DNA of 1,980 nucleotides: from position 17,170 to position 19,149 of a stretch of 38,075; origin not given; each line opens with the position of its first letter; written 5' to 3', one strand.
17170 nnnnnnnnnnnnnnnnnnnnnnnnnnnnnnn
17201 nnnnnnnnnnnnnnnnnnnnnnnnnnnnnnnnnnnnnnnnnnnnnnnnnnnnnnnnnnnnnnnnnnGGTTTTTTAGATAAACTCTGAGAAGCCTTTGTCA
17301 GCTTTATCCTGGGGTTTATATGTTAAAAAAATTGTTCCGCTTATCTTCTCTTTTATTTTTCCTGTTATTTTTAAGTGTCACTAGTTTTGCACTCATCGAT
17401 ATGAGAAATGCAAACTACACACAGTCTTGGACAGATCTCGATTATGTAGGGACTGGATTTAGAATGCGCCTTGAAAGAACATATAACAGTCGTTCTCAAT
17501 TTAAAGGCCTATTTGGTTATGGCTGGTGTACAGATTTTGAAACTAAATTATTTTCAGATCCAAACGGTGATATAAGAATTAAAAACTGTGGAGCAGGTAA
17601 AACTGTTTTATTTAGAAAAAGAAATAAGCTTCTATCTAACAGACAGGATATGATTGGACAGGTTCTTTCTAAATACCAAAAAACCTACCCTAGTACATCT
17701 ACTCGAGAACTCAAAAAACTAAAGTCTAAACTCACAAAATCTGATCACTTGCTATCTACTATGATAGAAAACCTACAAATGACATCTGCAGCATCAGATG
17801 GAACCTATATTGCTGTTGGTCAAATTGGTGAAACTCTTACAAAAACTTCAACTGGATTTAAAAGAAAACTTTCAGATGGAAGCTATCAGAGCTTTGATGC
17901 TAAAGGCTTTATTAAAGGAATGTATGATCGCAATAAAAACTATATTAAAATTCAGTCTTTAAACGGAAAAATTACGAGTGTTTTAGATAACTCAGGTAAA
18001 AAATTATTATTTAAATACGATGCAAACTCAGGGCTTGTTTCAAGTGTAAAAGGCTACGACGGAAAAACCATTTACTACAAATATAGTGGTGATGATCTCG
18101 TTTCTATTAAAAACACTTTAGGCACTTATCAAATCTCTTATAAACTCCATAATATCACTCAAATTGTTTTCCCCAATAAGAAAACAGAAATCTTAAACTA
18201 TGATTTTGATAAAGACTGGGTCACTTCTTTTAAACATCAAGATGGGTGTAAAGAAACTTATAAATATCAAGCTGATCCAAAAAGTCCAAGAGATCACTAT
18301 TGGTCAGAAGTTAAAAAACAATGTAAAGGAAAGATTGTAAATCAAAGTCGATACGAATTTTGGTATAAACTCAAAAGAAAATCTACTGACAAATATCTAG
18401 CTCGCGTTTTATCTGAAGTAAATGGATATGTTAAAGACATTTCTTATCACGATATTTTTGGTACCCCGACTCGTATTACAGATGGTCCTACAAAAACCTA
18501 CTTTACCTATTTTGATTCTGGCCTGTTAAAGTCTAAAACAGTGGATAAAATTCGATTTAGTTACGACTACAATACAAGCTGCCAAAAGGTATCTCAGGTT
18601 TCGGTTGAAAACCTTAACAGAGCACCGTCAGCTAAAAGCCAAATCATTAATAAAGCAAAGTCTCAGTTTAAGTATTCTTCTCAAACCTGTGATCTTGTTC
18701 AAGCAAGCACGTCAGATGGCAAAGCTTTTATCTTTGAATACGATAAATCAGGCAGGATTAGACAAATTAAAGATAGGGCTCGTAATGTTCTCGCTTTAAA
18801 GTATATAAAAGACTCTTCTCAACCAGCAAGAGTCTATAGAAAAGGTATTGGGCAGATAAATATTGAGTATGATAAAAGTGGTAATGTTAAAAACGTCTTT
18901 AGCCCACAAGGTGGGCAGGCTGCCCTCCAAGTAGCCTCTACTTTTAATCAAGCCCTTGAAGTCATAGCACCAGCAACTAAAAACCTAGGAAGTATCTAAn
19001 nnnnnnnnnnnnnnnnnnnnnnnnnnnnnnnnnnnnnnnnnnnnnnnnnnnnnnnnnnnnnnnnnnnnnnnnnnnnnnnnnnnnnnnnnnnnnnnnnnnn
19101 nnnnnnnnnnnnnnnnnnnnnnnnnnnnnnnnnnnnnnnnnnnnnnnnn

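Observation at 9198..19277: Tad/Flp pilus operon capped by a YD-repeat protein and a tiny secreted low-complexity protein: a hit-locus-like architecture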

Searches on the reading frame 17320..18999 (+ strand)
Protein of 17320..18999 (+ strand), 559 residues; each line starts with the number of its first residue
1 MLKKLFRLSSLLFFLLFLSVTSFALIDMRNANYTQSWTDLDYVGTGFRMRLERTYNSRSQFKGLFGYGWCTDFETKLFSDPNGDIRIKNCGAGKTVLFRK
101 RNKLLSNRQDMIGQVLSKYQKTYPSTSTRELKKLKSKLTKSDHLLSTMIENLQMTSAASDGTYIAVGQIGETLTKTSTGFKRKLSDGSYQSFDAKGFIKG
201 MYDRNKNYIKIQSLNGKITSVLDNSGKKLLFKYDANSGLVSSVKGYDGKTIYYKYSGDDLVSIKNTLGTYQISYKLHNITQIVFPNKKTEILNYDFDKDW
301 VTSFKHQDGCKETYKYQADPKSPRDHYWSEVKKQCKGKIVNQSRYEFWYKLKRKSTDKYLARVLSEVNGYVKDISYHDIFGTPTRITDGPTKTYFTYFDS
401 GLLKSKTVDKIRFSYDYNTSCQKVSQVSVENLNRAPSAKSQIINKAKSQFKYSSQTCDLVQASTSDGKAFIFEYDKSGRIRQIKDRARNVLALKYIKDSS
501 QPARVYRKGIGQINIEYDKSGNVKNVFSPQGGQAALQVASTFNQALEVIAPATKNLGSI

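Call 4: search_protein_families(library=pfam, proteins=[window:17320-18999:+], max_evalue=0.1)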
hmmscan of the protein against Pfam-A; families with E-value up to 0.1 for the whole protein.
window:17320-18999:+ (559 aa): 2 families
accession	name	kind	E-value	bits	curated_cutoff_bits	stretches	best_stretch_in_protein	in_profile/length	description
PF20148.4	DUF6531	-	3.2e-09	37.4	24.1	1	27-87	5-64/74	Domain of unknown function (DUF6531)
PF05593.20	RHS_repeat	-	1.5e-06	28.9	22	0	215-238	4-26/38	RHS Repeat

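Call 8: find_homologous_proteins(query=window:17320-18996:+)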
Query window:17320-18996:+ (559 aa): 33 proteins with E <= 0.001 among 8000 candidates.
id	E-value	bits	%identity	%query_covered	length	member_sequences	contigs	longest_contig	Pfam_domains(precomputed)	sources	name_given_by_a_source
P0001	0.0e+0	1250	100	100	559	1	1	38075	PF05593.20,PF25023.2,PF20148.5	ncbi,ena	-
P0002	3.4e-125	437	38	98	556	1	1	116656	PF05593.20,PF20148.5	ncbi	-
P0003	4.8e-123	430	40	99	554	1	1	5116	PF05593.20,PF20148.5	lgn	-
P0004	1.5e-121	425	38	98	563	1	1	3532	PF05593.20,PF20148.5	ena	-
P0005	9.7e-121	422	38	98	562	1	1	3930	PF05593.20,PF20148.5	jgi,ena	-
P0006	7.7e-117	409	38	99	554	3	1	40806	PF05593.20,PF20148.5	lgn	-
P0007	4.0e-112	394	38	98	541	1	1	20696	PF05593.20,PF25023.2,PF20148.5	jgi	jgi:YD repeat-containing protein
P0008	4.4e-111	390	39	98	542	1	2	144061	PF05593.20,PF25023.2,PF20148.5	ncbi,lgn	-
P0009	5.2e-110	387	38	96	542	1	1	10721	PF05593.20,PF25023.2,PF20148.5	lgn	-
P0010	7.3e-110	386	37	98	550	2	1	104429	PF05593.20,PF25023.2,PF20148.5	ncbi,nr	ncbi:MAG: RHS repeat protein [Bdellovibrionaceae bacterium]|nr:RHS repeat protein [Pseudobdellovibri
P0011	2.7e-107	378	39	97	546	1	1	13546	PF05593.20,PF20148.5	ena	-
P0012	4.1e-107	377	36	96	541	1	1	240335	PF05593.20,PF25023.2,PF20148.5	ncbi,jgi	jgi:YD repeat-containing protein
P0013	5.9e-107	377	37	100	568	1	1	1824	PF05593.20,PF20148.5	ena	-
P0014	1.2e-104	369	37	99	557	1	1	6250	PF05593.20,PF25023.2,PF20148.5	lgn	-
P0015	1.3e-104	369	36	99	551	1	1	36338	PF05593.20,PF25023.2,PF20148.5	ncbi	ncbi:MAG: DUF6531 domain-containing protein [Bdellovibrionota bacterium]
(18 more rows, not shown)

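Call 10: find_related_loci(query=A1, collection=genome_contigs, flank=10000)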
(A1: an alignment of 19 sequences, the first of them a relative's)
Query A1 (559 aa) in genome_contigs; peptide patterns used: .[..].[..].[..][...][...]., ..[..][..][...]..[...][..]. (x = any residue, [..] = any of these).
401 stretches matched a pattern; 350 encode a relative of the query (tblastn E <= 1e-3); the best 80 are kept; 80 distinct loci.
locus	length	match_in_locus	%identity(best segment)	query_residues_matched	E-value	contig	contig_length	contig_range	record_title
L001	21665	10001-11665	40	5-556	3e-132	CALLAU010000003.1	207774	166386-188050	MAG: uncultured Bdellovibrionales bacterium isolate L2_Bin_MAXBIN__129_1 genome assembly, contig: c_000000097570, whole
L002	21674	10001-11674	38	2-553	4e-130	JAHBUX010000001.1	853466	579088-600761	MAG: Bdellovibrionales bacterium isolate ACE_BDE2 BDE2_1, whole genome shotgun sequence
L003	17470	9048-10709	38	8-553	2e-128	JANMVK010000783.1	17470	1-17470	MAG: Pseudobdellovibrionaceae bacterium isolate SOY_1_B_concoct_198 SOY_1_B_k141_4334905, whole genome shotgun sequence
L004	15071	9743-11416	38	1-556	8e-128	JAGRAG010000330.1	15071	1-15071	MAG: Bdellovibrionales bacterium isolate HKST-UBA12 2015-01-06_1_(paired)_contig_594992, whole genome shotgun sequence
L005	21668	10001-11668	36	14-553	7e-127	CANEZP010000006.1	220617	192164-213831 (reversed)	MAG: Bdellovibrionaceae bacterium isolate Jr-03apr18-63 genome assembly, contig: Jr-03apr18-C23, whole genome shotgun se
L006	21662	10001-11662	38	9-553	1e-126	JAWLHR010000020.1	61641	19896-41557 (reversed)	MAG: Bdellovibrionales bacterium isolate 30dZY2.bin.76 NODE_764_length_61641_cov_27.257856, whole genome shotgun sequenc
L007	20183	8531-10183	38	10-556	2e-126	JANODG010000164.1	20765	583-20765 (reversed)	MAG: Bdellovibrionales bacterium isolate VAR_17_metabat_18 VAR_17_k141_728710, whole genome shotgun sequence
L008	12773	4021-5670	36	9-556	4e-126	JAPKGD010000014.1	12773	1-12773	MAG: Bdellovibrionales bacterium isolate PDA_C_MAG.6 MAG.6_14, whole genome shotgun sequence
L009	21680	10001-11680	38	11-555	3e-126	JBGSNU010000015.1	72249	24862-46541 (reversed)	MAG: Bdellovibrionales bacterium isolate JTS-AC263 k141_1990857, whole genome shotgun sequence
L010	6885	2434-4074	38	12-552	3e-125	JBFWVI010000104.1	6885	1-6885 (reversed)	MAG: Bdellovibrionales bacterium isolate CA_2019_TPBF_90 NODE_43135_length_6885_cov_11.213229_TPBF, whole genome shotgun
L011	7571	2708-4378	37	11-553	6e-125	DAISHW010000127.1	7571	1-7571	MAG TPA_asm: Bdellovibrionales bacterium isolate CTOTU2297 NODE_4492_length_7571_cov_3.139569, whole genome shotgun sequ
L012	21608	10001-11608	37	22-556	1e-123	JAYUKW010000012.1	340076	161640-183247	MAG: Bdellovibrionales bacterium isolate GFS_9291 GFS_9291_11, whole genome shotgun sequence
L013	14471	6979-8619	37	10-554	2e-123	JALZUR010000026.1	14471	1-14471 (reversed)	MAG: Bdellovibrionales bacterium isolate g2_MAG_00004 g2_MAG_00004_000000000026, whole genome shotgun sequence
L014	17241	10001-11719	36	2-553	1e-122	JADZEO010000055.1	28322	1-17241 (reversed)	MAG: Bdellovibrionales bacterium isolate SJ826 c_000000454500, whole genome shotgun sequence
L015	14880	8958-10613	36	12-553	1e-122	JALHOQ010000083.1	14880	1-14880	MAG: Bdellovibrionales bacterium isolate bin.161 c_000000015614, whole genome shotgun sequence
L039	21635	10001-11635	38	10-556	1e-118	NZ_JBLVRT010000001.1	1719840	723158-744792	Bdellovibrio bacteriovorus strain YOA24 scaffold_0, whole genome shotgun sequence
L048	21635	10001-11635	38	10-556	8e-117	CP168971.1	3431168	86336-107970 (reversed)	Bdellovibrio bacteriovorus strain Bd16 chromosome, complete genome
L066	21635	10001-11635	36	10-556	6e-114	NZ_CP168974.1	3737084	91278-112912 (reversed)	Bdellovibrio bacteriovorus strain s4 chromosome, complete genome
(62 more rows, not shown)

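Call 22: list_cluster_members(proteins=[window:17320-18996:+, window:18999-19274:+, window:19853-21490:-])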
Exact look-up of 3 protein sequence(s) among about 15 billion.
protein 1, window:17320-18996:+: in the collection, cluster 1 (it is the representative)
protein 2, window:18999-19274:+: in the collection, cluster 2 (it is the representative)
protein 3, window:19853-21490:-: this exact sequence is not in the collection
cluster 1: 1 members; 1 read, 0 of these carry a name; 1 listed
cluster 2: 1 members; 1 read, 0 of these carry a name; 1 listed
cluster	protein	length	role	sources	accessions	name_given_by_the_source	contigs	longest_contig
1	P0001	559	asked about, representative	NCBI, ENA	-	-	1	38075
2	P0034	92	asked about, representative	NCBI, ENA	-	-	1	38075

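Call 25: find_encoding_contigs(protein=P0001, flank=1000, max_places=2)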
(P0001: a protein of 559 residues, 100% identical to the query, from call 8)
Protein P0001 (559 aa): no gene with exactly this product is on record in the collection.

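Call 30: search_solved_structures(query=A1, max_evalue=0.01)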
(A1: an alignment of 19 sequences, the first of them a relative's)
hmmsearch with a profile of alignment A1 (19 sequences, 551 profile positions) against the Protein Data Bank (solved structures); distinct sequences matched with E-value up to 0.01: 26.
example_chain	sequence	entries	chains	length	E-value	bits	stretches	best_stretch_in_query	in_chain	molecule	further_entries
7q97_A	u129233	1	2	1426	1.1e-20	77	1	179-280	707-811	Rhs family protein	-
7pq5_L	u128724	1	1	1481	1.8e-20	76.3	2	188-318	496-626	Tre23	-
8qjb_A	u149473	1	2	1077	2e-20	76.2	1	196-297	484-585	T6SS-associated Rhs core domain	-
8qjd_A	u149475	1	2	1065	4.4e-20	75.1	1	196-297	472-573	Salmonella bongori Rhs core domain (residues 360-1420)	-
8h8a_A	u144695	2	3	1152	8.7e-20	74.1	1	177-317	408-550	Putative Rhs-family protein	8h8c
8qjc_A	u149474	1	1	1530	3.6e-19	72.1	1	196-297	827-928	T6SS-associated Rhs core and toxin domain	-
8qja_A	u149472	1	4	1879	1.8e-17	66.4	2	184-296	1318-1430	Putative type VI secretion system YD repeat-containing Rhs element Vgr protein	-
8h8b_A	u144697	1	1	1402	2.4e-17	66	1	177-317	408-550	Putative Rhs-family protein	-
8uy4_A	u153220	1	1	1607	7.4e-15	57.8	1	183-321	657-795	Tse15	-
8uxt_A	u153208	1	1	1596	7.6e-15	57.8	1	183-321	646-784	Tse15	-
9ifo_A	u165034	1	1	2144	4.2e-12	48.7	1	187-303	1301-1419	Teneurin-Like Protein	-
9pt5_A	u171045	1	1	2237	5.1e-12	48.5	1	187-303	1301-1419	Teneurin-like protein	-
8fia_A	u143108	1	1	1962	9.2e-12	47.6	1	185-294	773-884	Teneurin-m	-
8cp6_B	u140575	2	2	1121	4.1e-09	38.9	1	180-295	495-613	Toxin protein Tse5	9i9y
7bam_A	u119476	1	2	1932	1.4e-08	37.1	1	173-296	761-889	Teneurin-4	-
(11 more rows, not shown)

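Call 40: predict_structure(alignment_id=A1)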
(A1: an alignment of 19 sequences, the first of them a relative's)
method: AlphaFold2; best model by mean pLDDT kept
length: 559 residues; sequences in the alignment: 19
mean_pLDDT: 85.1   pTM: 0.70
mean pLDDT of the five models: 85.1, 83.9, 83.2, 82.2, 78.8
residues with pLDDT >= 90: 266; 70-90: 235; 50-70: 39; < 50: 19
segments of 3 or more residues with pLDDT < 50: 1-3, 13-24, 556-559
pLDDT, mean of each block of 10 residues (from residue 1): 50 42 57 88 78 86 89 88 81 72 64 89 90 89 76 80 79 91 87 93 86 91 91 94 95 96 94 94 96 92 94 93 90 94 94 77 94 90 90 89 89 91 90 84 93 89 94 86 89 83 87 84 83 82 86 51
secondary structure, 60 per line:
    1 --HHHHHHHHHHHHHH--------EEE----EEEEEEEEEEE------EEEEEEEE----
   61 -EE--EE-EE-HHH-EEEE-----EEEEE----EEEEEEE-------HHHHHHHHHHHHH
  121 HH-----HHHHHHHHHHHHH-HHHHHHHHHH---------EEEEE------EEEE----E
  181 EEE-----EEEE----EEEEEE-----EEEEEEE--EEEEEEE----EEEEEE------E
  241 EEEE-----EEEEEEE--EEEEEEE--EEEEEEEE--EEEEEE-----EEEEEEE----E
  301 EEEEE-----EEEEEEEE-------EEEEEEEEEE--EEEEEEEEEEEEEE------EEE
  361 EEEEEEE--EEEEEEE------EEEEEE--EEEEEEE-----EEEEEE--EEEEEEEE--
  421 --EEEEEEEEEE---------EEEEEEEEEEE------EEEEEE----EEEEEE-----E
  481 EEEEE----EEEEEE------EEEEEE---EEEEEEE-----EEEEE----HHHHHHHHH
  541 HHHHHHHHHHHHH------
elements in order: H3-16 E25-27 E32-42 E49-56 E76-79 E85-89 E94-100 H108-122 H128-140 H142-151 E161-165 E172-175 E180-183 E189-192 E197-202 E208-214 E217-223 E228-233 E240-244 E250-256 E259-265 E268-275 E278-283 E289-295 E300-305 E311-318 E326-335 E338-351 E358-367 E370-376 E383-388 E391-397 E403-408 E411-418 E423-432 E442-452 E459-464 E469-474 E480-485 E490-495 E502-507 E511-517 E523-527 H532-553

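Call 45: fold_search(model_id=the predicted structure, library=pdb)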
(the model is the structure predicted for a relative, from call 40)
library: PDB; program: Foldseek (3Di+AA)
matches with E <= 10: 583; with E <= 0.001: 68
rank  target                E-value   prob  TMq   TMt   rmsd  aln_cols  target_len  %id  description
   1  8qjc                  6.8e-24  1.00  0.22  0.13  23.3       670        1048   12  T6SS-linked Rhs repeat protein - Salmonella bongori Rhs-core domain with toxin domain (released 2024-09-25)
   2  8qjd_B                1.8e-22  1.00  0.24  0.14  23.7       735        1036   12  T6SS-linked Rhs repeat protein - Salmonella bongori Rhs-core domain (released 2024-09-25)
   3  8qjb_A                5.5e-22  1.00  0.22  0.13  22.6       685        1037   12  T6SS-linked Rhs repeat protein - Salmonella bongori Rhs-core domain extended N-terminus (released 2024-09-25)
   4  8qja_A                1.5e-21  1.00  0.37  0.21  14.7       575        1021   14  T6SS-linked Rhs repeat protein - Advenella mimigardefordensis VgrG-Rhs core (released 2024-09-25)
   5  8qja_D                2.3e-21  1.00  0.37  0.21  25.2       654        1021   14  T6SS-linked Rhs repeat protein - Advenella mimigardefordensis VgrG-Rhs core (released 2024-09-25)
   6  8qja_B                9.2e-21  1.00  0.38  0.22  25.5       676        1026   14  T6SS-linked Rhs repeat protein - Advenella mimigardefordensis VgrG-Rhs core (released 2024-09-25)
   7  7q97_A                9.7e-21  1.00  0.23  0.13  26.4       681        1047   12  Structure of the bacterial type VI secretion system effector RhsA. (released 2021-12-22)
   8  7pq5                  9.7e-21  1.00  0.20  0.11  22.5       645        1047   13  Photorhabdus laumondii T6SS-associated Rhs protein carrying the Tre23 toxin domain (released 2021-12-01)
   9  8qja_C                1.8e-20  1.00  0.38  0.21  14.7       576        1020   14  T6SS-linked Rhs repeat protein - Advenella mimigardefordensis VgrG-Rhs core (released 2024-09-25)
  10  8cp6_B                3.7e-19  1.00  0.27  0.16  15.7       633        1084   11  Type six secretion system exported effector 5 (Tse5) (released 2023-12-06)
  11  8h8b                  1.1e-18  1.00  0.36  0.20  22.8       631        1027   13  Type VI secretion system effector RhsP in its pre-autoproteolysis and monomeric form (released 2023-01-18)
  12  8uxt                  5.5e-18  1.00  0.15  0.07  30.2       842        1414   10  Acinetobacter baumannii Tse15 Rhs effector, toxin cleavage mutant (D1369N, D1391N) (released 2024-10-09)
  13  8uy4_A                1.1e-17  1.00  0.26  0.12  21.8       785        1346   11  Acinetobacter baumannii Tse15 Rhs effector (released 2024-10-09)
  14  9ifo_A                2.7e-17  1.00  0.26  0.11  27.1       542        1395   13  Structure of Teneurin-Like Protein (TLP) (released 2026-03-11)
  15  8r51_A                2.7e-16  1.00  0.22  0.09  22.2       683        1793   11  Mouse teneurin-3 non-compact subunit - A1B1 isoform (released 2024-05-08)
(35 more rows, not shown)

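Call 67: search_protein_families(library=ncbifam, proteins=[window:17320-18999:+], max_evalue=0.05)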
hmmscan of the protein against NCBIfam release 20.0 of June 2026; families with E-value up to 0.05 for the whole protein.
window:17320-18999:+ (559 aa): 2 families
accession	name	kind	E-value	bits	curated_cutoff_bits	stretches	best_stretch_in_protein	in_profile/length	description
TIGR01643.1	YD_repeat_2x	repeat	6.2e-09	36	15.8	0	378-409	2-34/42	YD repeat-containing protein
NF041261.1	RHS_core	equivalog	7.1e-05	20.8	2000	1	214-490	647-909/1261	RHS element core protein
